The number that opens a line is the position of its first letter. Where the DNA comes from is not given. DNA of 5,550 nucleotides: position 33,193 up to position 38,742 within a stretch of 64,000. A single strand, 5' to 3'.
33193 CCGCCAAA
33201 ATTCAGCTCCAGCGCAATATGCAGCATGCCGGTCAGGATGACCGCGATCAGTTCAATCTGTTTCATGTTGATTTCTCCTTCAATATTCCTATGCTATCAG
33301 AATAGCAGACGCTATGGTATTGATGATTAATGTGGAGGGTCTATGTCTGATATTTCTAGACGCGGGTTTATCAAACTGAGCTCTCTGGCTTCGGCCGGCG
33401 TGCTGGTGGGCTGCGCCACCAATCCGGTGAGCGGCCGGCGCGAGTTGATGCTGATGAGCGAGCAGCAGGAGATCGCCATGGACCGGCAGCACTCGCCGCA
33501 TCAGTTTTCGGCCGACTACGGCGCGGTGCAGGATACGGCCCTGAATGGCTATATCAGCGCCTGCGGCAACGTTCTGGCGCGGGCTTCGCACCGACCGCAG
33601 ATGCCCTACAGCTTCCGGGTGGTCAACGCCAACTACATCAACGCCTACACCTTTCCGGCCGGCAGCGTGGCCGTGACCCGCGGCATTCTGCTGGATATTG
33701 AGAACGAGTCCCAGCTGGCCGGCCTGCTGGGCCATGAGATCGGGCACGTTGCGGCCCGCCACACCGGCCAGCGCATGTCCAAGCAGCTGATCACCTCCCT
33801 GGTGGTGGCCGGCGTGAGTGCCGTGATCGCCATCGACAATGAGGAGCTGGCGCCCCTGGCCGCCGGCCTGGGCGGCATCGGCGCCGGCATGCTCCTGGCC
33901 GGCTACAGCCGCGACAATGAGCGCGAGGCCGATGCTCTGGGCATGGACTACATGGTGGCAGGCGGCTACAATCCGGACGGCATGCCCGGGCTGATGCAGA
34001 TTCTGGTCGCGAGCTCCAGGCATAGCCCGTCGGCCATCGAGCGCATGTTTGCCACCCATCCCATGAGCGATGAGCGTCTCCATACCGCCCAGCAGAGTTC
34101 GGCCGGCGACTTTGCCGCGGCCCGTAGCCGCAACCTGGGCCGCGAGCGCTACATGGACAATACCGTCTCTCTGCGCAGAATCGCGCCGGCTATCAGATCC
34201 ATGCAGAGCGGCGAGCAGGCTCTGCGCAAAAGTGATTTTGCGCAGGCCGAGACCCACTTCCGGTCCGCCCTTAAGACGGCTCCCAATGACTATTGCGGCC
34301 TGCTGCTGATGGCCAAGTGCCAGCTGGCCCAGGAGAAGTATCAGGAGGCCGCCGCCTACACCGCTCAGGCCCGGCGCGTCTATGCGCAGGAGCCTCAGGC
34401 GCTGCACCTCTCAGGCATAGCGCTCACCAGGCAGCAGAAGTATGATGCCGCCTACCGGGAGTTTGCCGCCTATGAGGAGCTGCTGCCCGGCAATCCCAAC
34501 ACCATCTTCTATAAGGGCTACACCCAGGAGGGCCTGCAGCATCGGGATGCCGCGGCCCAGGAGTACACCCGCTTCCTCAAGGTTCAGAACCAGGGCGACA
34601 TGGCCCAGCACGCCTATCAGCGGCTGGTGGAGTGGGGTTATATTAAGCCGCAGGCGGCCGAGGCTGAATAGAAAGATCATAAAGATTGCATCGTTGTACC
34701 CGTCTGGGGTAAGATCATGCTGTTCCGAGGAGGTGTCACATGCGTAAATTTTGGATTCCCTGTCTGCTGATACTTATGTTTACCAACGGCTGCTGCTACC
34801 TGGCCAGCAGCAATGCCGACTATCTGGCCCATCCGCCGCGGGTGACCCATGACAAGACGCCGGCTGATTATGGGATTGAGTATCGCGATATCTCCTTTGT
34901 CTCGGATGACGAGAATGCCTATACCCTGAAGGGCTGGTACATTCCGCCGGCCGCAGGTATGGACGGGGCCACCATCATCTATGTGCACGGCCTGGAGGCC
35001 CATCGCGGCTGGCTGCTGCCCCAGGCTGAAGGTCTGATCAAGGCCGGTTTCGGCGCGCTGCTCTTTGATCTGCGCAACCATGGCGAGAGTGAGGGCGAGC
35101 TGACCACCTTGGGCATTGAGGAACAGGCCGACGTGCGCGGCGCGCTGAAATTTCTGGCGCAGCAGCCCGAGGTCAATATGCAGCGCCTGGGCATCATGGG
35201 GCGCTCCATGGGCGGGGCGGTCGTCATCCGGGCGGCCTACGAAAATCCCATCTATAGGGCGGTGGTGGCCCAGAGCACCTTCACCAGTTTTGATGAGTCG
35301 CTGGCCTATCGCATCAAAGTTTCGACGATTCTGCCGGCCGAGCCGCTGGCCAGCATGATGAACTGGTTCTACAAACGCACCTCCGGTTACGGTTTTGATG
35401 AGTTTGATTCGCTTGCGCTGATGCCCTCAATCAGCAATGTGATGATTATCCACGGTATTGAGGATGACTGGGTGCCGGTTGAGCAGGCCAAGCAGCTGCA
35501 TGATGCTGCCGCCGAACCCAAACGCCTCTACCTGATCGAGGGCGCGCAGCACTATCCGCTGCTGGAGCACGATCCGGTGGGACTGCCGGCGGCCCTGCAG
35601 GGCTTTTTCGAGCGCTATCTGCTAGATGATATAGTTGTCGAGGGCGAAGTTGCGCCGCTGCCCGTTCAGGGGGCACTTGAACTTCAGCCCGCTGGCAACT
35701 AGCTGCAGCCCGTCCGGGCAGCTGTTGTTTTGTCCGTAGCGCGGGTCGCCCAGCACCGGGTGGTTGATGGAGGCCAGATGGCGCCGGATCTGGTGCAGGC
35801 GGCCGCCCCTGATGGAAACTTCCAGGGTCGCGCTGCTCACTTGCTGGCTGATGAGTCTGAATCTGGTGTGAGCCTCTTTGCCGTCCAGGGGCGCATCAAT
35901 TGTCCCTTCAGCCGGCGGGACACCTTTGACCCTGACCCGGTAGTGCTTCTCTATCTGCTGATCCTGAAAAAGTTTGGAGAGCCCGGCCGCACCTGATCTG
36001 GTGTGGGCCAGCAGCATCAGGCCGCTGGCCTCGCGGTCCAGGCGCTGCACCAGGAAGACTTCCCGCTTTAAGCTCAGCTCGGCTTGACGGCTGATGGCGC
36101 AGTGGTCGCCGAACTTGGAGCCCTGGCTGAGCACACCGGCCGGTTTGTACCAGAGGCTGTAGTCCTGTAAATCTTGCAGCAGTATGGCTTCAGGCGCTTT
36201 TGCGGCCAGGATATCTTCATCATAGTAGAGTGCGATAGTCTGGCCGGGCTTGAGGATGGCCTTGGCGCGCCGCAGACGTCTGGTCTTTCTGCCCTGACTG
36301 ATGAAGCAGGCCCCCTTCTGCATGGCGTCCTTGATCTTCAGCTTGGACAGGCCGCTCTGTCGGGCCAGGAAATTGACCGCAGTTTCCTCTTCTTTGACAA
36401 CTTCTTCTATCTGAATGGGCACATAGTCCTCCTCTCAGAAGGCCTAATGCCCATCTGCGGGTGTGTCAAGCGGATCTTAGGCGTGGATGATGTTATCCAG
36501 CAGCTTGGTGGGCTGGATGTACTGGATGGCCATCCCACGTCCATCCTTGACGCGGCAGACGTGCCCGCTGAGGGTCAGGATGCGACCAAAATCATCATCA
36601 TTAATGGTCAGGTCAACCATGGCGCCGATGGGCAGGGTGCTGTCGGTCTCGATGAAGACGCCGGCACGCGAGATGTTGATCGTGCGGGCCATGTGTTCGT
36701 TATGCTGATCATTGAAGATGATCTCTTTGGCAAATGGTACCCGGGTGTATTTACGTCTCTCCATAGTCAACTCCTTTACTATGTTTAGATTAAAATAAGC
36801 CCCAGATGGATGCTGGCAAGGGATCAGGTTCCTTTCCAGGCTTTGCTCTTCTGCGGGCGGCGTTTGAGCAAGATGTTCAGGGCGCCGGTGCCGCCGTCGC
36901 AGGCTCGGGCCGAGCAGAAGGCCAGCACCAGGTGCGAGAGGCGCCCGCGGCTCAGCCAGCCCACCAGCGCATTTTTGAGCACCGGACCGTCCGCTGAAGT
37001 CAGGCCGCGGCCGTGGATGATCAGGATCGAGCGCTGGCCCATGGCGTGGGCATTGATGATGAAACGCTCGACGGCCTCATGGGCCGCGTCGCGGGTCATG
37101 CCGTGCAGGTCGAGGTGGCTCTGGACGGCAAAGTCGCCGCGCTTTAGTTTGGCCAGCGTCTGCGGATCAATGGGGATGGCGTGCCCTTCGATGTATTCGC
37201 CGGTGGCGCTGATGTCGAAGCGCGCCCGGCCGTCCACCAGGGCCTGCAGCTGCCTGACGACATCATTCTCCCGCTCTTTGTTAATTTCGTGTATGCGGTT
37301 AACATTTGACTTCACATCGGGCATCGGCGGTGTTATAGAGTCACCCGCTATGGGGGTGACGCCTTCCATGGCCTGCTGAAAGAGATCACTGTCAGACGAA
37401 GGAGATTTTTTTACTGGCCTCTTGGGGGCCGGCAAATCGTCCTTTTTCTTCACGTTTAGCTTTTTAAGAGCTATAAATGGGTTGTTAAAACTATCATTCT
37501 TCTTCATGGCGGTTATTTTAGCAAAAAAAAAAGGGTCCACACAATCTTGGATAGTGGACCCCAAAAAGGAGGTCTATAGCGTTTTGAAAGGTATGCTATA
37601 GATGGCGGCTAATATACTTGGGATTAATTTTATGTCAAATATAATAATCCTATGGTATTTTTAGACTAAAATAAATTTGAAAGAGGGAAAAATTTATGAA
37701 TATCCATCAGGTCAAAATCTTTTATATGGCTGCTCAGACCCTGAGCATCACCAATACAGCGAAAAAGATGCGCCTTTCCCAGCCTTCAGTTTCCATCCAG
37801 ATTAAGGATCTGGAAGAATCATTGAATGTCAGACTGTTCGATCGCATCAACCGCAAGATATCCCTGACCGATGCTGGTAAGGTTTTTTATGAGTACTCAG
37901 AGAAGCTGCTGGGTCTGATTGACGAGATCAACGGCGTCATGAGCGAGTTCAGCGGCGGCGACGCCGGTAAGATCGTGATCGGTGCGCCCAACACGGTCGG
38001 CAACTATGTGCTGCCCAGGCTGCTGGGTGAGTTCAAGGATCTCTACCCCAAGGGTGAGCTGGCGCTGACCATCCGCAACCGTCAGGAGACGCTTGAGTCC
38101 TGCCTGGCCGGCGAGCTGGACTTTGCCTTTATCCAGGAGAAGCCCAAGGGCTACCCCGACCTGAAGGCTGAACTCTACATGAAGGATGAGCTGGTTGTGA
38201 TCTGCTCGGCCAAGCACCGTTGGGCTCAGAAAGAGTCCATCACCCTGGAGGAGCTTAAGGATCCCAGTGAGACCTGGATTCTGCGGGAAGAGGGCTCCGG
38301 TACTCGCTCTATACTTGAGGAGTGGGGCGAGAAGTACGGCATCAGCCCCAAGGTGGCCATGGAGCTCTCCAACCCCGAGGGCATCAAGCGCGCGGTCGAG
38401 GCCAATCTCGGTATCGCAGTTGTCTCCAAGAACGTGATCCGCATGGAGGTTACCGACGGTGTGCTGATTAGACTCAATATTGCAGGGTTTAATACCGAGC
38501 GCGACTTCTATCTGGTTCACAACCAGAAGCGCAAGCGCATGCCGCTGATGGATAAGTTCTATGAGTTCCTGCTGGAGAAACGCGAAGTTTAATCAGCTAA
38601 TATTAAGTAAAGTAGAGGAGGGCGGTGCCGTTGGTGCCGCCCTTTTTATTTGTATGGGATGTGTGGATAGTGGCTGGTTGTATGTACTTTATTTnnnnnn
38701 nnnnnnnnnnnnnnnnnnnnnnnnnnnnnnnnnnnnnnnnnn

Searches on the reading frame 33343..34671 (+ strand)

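Call 31: search_protein_families(library=pfam, proteins=[window:33343-34671:+], max_evalue=0.00001)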
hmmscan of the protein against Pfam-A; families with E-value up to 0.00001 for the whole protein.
window:33343-34671:+ (442 aa): 2 families
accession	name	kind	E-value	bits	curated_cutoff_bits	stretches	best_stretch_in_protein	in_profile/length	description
PF01435.24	Peptidase_M48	-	1.6e-32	113.3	20.3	1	68-250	4-183/186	Peptidase family M48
PF14559.12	TPR_19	-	1.3e-06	29.1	25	1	294-355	2-63/68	Tetratricopeptide repeat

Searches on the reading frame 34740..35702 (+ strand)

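Call 76: search_protein_families(library=pfam, proteins=[window:34740-35702:+], max_evalue=0.00001)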
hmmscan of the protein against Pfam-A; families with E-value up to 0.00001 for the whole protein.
window:34740-35702:+ (320 aa): 6 families
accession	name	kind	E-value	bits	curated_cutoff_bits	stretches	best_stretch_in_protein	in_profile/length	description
PF12146.15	Hydrolase_4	-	7.2e-17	61.9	27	1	77-195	5-118/239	Serine aminopeptidase, S33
PF00326.27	Peptidase_S9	-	6.8e-12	45.8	22.6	1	124-259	40-172/213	Prolyl oligopeptidase family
PF02129.25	Peptidase_S15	-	2.1e-10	41.2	23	1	93-187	46-135/262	X-Pro dipeptidyl-peptidase (S15 family)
PF00561.26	Abhydrolase_1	-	8.8e-10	39.1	25.8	1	78-180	2-102/245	alpha/beta hydrolase fold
PF12697.13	Abhydrolase_6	-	2.1e-09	38.8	26.3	1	79-277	1-210/217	Alpha/beta hydrolase family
PF20434.5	BD-FAE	-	4.5e-06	26.8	26.8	0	130-212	68-151/215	BD-FAE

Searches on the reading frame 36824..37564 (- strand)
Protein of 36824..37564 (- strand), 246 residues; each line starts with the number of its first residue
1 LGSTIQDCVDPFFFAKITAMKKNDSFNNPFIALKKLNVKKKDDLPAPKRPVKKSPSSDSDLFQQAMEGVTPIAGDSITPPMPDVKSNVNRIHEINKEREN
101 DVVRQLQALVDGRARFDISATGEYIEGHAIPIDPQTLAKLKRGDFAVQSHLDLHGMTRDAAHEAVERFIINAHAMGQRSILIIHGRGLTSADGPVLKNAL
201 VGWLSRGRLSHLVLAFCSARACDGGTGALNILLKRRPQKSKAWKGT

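Call 96: search_protein_families(library=pfam, proteins=[window:36824-37564:-], max_evalue=0.00001)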
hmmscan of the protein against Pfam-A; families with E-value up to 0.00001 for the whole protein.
window:36824-37564:- (246 aa): 1 family
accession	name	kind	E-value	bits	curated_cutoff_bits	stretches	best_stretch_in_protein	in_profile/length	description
PF01713.27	Smr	-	3e-21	75.8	25.7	1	151-234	1-77/77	Smr domain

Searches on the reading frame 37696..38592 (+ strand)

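Call 31: search_protein_families(library=pfam, proteins=[window:37696-38592:+], max_evalue=0.00001)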
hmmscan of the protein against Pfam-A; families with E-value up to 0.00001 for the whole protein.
window:37696-38592:+ (298 aa): 3 families
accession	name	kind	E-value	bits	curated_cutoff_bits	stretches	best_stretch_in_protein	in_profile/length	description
PF03466.25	LysR_substrate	-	1.2e-50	172.3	28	1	87-295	2-207/209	LysR substrate binding domain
PF00126.33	HTH_1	-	1.1e-18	67.3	26.6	1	4-62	2-60/60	Bacterial regulatory helix-turn-helix protein, lysR family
PF12727.12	PBP_like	-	8.7e-06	25.5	27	0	179-235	81-131/193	PBP superfamily domain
